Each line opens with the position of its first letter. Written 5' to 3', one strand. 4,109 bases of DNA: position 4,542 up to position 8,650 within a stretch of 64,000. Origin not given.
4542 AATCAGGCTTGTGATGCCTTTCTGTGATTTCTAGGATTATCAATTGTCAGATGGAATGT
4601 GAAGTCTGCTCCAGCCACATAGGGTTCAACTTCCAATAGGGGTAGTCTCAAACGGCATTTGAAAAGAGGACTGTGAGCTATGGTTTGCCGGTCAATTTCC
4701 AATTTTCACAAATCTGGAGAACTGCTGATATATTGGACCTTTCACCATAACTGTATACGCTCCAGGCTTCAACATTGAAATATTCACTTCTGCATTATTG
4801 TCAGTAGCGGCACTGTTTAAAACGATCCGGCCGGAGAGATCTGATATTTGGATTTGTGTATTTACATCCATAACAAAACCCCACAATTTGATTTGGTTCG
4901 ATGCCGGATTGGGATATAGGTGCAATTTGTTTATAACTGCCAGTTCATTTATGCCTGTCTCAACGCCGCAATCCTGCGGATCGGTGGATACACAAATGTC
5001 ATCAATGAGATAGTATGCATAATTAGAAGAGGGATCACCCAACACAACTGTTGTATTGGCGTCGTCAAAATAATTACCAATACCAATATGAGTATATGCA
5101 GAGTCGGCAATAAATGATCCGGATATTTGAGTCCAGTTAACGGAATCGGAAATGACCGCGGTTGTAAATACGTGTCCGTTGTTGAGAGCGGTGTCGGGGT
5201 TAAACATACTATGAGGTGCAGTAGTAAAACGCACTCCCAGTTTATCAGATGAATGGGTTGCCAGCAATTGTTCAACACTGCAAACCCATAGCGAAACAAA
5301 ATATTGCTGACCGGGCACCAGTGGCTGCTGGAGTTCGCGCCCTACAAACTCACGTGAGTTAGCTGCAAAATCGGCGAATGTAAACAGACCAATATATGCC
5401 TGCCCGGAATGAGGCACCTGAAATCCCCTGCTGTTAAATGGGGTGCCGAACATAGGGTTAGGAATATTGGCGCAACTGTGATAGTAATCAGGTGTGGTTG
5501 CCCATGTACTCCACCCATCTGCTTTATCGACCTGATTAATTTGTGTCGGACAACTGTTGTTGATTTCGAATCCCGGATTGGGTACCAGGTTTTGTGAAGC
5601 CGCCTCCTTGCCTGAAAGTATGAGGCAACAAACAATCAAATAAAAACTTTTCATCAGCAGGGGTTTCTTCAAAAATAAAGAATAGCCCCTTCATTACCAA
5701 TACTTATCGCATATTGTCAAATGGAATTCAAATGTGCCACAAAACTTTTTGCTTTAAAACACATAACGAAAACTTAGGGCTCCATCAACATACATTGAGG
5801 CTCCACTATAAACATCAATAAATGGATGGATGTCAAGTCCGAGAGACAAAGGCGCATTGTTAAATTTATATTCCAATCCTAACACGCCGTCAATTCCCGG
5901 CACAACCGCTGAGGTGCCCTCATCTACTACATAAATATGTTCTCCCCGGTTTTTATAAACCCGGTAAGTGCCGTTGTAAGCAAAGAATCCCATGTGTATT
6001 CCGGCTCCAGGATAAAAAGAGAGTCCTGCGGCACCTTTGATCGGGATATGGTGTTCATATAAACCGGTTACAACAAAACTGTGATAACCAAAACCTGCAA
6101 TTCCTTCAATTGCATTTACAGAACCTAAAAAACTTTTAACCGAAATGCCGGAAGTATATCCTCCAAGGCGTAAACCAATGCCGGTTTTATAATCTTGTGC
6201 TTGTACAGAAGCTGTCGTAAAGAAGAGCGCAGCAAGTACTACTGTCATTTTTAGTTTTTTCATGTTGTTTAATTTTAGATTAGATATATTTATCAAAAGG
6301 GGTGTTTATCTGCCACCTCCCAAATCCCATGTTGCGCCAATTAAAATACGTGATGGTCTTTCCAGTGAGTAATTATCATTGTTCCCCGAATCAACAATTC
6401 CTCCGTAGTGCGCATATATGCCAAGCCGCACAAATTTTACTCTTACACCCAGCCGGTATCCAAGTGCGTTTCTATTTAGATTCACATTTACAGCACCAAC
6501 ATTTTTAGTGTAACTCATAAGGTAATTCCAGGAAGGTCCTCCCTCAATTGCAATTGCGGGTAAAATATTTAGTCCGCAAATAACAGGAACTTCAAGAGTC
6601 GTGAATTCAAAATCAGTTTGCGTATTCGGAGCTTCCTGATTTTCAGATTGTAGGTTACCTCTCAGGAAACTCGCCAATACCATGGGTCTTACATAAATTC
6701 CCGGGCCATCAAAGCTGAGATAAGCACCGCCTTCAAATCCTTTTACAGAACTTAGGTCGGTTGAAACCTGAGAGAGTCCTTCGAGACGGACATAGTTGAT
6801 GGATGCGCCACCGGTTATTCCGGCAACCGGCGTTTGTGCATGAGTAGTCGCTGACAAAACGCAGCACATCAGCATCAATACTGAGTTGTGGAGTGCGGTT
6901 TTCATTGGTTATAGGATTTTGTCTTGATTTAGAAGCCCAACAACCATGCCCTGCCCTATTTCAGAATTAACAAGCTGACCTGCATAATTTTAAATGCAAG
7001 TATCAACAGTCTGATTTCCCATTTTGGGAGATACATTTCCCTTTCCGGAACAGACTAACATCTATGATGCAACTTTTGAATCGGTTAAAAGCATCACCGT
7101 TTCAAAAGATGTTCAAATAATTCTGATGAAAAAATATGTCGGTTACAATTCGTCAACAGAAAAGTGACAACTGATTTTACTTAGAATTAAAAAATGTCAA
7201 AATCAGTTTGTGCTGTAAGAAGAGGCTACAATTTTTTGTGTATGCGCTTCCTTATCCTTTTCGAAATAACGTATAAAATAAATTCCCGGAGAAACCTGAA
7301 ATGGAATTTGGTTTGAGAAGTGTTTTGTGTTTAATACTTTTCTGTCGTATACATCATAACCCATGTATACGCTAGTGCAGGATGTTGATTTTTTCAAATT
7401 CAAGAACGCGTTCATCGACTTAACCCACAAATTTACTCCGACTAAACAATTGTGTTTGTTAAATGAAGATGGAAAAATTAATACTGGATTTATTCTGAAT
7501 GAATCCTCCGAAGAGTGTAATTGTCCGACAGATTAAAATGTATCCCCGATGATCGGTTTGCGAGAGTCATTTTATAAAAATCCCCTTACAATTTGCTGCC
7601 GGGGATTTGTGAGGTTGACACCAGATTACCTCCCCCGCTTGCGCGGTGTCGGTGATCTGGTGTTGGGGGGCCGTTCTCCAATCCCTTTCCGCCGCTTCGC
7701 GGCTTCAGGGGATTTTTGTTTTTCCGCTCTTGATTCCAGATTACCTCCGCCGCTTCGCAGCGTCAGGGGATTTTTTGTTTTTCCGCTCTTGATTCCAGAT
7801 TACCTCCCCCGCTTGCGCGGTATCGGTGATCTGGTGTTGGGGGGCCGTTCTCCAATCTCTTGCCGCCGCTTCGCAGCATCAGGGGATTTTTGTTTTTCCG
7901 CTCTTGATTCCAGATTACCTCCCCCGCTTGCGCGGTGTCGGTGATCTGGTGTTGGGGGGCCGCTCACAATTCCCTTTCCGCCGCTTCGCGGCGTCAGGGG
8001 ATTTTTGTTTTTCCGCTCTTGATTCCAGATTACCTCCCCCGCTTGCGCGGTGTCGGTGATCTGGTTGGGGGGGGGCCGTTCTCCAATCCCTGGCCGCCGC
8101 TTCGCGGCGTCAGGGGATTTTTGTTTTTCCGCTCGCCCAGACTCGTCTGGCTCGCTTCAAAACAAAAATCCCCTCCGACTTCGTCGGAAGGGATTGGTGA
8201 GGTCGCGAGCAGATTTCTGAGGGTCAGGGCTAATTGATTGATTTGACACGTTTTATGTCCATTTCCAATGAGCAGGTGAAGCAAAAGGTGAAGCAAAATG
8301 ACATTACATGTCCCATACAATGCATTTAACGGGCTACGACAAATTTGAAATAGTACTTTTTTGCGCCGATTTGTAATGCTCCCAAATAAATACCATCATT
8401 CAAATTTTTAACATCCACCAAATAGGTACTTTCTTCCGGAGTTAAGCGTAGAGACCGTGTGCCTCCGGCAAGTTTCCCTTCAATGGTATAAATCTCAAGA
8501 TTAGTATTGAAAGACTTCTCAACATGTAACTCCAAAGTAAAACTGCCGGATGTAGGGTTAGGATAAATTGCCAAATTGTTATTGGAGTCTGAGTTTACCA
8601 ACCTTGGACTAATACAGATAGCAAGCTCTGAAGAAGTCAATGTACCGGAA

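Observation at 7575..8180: GC-rich structured 115-bp tandem repeat array abutting the island's distal att site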

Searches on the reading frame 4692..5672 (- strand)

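Call 13: search_protein_families(library=pfam, proteins=[window:4692-5672:-], max_evalue=0.001)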
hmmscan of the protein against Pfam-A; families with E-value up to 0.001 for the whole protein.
window:4692-5672:- (326 aa): 1 family
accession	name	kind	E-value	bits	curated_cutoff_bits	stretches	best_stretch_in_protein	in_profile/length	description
PF18962.6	Por_Secre_tail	-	8.4e-11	42.5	27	1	252-312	1-64/75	Secretion system C-terminal sorting domain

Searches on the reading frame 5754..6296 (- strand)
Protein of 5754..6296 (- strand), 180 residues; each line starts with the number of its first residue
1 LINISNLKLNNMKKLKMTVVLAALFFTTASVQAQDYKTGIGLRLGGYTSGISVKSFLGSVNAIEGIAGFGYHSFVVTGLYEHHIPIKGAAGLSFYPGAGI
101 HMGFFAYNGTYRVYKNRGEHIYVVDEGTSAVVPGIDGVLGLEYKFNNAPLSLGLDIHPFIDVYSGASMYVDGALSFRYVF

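Call 13: search_protein_families(library=pfam, proteins=[window:5754-6296:-], max_evalue=0.001)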
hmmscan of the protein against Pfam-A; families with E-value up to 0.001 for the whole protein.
window:5754-6296:- (180 aa): 0 families

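Call 22: find_encoding_contigs(protein=window:5757-6263:-, flank=10000, max_places=10)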
Protein window:5757-6263:- (169 aa): 1 contig read that carries it; 1 place shown.
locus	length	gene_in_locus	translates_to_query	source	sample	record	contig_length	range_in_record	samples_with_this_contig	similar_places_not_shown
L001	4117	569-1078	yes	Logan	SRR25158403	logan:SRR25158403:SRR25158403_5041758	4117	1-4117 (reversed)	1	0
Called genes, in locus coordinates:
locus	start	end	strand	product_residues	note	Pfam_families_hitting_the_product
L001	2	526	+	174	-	?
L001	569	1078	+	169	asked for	-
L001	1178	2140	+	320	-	PF18962:Por_Secre_tail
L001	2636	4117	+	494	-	?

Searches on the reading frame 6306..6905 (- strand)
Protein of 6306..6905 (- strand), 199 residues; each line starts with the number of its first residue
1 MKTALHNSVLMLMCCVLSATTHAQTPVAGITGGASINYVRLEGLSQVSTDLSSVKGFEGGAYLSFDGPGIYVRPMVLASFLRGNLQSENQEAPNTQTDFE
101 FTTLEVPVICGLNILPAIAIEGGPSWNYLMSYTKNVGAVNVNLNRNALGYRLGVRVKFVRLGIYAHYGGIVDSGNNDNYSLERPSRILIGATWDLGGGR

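Call 13: search_protein_families(library=pfam, proteins=[window:6306-6905:-], max_evalue=0.001)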
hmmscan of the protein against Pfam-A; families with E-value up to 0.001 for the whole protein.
window:6306-6905:- (199 aa): 0 families

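Call 19: find_encoding_contigs(protein=window:6306-6905:-, flank=10000, max_places=10)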
Protein window:6306-6905:- (199 aa): no gene with exactly this product is on record in the collection.

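Call 48: find_homologous_proteins(query=window:6309-6905:-, max_evalue=1e-10)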
Query window:6309-6905:- (199 aa): 6 proteins with E <= 1e-10 among 380 candidates.
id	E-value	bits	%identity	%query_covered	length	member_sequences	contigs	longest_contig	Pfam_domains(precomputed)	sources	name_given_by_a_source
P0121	2.2e-128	444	100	100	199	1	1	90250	-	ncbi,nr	ncbi:MAG TPA: hypothetical protein VFW78_03505 [Bacteroidia bacterium]|nr:hypothetical protein [Bact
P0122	1.5e-53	200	49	98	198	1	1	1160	-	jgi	jgi:hypothetical protein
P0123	1.3e-50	190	46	96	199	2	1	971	-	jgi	jgi:hypothetical protein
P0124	1.5e-48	183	43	98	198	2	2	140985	-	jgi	jgi:hypothetical protein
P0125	1.4e-47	180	44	100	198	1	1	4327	-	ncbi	-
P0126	2.7e-34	137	39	96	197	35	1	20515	PF13568.13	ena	-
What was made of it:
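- Tried and rejected: A search with the left-flank 199-aa protein found no relative above 49% identity, so the far end of the L084 array could not be recovered (call 48).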

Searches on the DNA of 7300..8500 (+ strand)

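Call 5: search_rna_families(source=window, start=7300, end=8500, threshold=evalue, max_evalue=10, show_alignments=3)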
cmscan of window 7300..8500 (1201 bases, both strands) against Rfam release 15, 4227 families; matches with E-value up to 10: 4.
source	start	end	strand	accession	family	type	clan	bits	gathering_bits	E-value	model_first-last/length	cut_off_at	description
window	7458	7537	+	RF01599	plasmodium_snoR24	Gene; snRNA; snoRNA; CD-box;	-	22.2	55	6.4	1-82/82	no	small nucleolar RNA snoR24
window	8155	8200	-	RF01334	CRISPR-DR21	Gene; CRISPR;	-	19.4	48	2.6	1-37/37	no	CRISPR RNA direct repeat element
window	7674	7717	+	RF01328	CRISPR-DR17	Gene; CRISPR;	CL00014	16.8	42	7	1-25/25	no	CRISPR RNA direct repeat element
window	7961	8073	+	RF01787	drz-agam-1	Gene; ribozyme;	-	15.4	37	5.5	1-82/82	no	drz-agam-1 ribozyme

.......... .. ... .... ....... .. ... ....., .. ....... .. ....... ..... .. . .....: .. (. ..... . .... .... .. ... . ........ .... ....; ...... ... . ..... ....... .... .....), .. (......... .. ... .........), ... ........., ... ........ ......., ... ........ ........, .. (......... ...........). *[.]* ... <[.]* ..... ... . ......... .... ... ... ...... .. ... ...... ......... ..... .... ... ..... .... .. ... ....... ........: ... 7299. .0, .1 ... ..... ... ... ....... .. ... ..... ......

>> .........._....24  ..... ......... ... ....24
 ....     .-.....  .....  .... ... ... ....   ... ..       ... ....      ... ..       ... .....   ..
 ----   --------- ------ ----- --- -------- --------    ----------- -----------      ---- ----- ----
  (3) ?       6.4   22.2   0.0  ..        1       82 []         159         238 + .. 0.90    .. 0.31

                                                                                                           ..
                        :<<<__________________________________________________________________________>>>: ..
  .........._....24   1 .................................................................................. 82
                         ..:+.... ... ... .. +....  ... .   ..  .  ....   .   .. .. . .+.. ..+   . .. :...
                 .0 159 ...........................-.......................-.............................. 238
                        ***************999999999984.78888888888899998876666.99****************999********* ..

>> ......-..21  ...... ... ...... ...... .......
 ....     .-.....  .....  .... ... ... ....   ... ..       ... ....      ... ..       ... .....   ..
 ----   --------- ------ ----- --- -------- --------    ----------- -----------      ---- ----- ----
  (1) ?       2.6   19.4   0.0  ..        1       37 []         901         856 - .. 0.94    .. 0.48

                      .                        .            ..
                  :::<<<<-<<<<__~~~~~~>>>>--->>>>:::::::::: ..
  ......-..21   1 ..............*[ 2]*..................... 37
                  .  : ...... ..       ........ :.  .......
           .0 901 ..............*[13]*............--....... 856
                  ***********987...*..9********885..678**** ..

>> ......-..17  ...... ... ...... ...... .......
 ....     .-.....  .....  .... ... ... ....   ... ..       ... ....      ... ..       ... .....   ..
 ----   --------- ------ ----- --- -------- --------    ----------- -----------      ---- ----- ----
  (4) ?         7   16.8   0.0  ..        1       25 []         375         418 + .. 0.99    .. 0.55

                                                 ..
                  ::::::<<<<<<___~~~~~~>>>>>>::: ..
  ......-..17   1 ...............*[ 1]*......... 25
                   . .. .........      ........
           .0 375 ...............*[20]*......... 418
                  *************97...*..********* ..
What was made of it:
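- On Any Rfam 15 RNA family: In 7300-8500 at E <= 10 there are only sub-threshold chance hits of 15-22 bits (call 5).
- Closest known: Type III antitoxin arrays. Different: The best Rfam CRISPR-DR scores are 17-19 bits against gathering scores of 42-48 (call 5).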

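Call 56: build_rna_model(alignment_id=A2)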
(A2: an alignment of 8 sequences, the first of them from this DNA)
Model R1 built from alignment A2 (8 sequences, 117 columns); structure: RNAalifold consensus.
model positions 106; base pairs 10; branch points 0; effective number of sequences 3.25; information 0.59 bits per position. Calibrated on 0.2 Mb of random sequence (short: E-values are rough).
structure used (alignment columns):
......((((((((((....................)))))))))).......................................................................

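Call 57: search_with_rna_model(model_id=R1, sources=[window, L002, L004, L005, L006, L007, L008, L009, L010, L011, L012, L013, L014, L015, L016, L017, L018, L019, L020, L021, L022, L023, L024, L025, L026, L027, L028, L029, L030, L031, L032, L033, L034, L035, L036, L037, L038, L039, L040, L041, L042, L043, L044, L045, L046, L047, L048, L049, L050, L051, L052, L053, L054, L055, L056, L057, L058, L059, L060, L061, L062, L063, L064, L065, L066, L067, L068, L069, L070, L071, L072, L073, L074, L075, L076, L077, L078, L079, L080, L081, L082, L083, L084, L085, L086, L087, L108, L110, L111, L112, L113], max_evalue=1)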
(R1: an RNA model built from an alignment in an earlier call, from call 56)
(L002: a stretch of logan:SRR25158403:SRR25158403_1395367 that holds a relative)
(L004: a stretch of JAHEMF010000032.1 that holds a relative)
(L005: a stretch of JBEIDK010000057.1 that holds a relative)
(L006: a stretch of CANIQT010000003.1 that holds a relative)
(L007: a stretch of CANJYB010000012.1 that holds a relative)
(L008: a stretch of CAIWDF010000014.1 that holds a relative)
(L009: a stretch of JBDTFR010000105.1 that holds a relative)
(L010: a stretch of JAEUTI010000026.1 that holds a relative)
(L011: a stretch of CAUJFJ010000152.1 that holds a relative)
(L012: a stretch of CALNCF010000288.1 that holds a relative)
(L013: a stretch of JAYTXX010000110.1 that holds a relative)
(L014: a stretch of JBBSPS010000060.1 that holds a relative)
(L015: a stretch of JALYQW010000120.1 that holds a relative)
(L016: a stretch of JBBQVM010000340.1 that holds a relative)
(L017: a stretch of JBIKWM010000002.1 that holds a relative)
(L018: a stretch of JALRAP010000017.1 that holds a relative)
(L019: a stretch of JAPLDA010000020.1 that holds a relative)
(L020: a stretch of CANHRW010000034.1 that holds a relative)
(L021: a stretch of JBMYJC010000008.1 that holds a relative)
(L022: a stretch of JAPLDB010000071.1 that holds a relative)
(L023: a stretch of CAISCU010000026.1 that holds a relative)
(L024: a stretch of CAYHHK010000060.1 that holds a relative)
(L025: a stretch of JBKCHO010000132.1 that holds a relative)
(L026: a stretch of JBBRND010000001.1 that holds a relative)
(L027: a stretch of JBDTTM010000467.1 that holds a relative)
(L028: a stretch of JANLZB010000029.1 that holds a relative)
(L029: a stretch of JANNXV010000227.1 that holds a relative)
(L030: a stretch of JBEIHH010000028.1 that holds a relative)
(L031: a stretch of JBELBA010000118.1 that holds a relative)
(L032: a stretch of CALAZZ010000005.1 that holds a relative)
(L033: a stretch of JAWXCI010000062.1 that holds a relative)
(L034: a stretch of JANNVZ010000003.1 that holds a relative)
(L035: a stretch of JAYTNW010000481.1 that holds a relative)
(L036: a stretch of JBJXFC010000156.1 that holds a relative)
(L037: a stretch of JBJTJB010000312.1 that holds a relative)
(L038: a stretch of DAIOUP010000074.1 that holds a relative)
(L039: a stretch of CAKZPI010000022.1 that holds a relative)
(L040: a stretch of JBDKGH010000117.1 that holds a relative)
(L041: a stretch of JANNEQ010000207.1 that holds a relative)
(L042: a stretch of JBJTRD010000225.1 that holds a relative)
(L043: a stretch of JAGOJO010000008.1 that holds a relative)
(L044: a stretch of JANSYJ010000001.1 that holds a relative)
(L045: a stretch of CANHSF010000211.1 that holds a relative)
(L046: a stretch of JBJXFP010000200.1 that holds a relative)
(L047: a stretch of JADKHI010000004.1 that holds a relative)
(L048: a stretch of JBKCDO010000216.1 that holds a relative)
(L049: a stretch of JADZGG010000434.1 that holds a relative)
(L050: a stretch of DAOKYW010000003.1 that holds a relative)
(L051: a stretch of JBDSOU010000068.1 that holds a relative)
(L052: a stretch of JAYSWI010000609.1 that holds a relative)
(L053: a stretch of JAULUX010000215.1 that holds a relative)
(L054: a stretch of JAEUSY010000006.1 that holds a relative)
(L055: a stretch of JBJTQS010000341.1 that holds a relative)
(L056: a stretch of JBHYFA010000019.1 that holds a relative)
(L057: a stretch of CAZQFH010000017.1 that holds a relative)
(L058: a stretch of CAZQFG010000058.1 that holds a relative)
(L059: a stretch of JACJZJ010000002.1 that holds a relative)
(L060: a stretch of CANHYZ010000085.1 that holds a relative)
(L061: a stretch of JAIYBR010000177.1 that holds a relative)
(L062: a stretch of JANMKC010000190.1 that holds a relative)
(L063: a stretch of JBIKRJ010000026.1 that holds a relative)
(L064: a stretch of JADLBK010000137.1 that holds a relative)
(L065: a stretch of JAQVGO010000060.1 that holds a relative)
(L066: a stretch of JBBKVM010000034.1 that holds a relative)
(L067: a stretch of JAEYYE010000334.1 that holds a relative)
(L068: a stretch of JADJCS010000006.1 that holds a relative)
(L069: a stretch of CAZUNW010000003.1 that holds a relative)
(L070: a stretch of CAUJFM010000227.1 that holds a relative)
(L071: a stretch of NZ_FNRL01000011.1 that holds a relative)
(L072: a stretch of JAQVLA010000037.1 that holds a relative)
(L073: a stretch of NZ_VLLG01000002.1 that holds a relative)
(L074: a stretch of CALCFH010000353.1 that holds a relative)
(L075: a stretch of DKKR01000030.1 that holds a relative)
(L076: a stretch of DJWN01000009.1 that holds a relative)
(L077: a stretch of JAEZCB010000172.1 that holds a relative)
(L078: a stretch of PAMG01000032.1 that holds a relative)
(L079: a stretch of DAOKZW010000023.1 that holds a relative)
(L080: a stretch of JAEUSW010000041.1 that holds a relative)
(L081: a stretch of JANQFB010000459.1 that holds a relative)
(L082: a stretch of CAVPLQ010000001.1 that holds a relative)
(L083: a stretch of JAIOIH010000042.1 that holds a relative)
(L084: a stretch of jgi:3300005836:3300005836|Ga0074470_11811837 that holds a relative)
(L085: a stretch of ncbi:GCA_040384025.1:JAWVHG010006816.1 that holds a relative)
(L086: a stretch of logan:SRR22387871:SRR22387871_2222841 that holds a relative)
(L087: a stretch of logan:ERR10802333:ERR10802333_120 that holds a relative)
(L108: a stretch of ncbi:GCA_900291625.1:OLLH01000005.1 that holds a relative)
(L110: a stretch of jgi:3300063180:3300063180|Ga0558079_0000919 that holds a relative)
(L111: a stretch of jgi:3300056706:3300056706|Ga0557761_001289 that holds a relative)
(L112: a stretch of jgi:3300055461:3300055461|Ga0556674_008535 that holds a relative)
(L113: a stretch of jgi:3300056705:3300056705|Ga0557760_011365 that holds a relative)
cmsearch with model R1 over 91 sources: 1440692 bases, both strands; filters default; matches with E-value up to 1: 16.
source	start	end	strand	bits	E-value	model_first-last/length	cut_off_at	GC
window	7904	8012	+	110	5.5e-26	1-106/106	no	0.58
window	7615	7723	+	107.3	2.8e-25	1-106/106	no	0.58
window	7789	7897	+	106.1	6.1e-25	1-106/106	no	0.55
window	8019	8128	+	101.4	1.1e-23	1-106/106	no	0.61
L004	12305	12407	-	85.9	1.6e-19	1-106/106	no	0.52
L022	12167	12259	-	72.9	4.8e-16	1-106/106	no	0.51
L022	12336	12430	-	60.9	8.2e-13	1-106/106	no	0.42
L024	8381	8480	-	59.1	2.5e-12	1-106/106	no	0.48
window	7730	7781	+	30.1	0.00015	1-106/106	no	0.48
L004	12425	12474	-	22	0.022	1-106/106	no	0.42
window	7570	7666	-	20.4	0.058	1-106/106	no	0.51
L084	9478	9534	-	19.6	0.1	50-106/106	5'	0.56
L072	9057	9154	+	17.5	0.35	1-106/106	no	0.35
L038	923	1012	+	17.4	0.39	1-106/106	no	0.53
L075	17978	18013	+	16.3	0.75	1-106/106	no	0.33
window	7863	7949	-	16.2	0.8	7-91/106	no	0.57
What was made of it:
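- The covariance model finds none away from tRNA-Cys in 1.44 Mb covering 91 sources (call 57).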
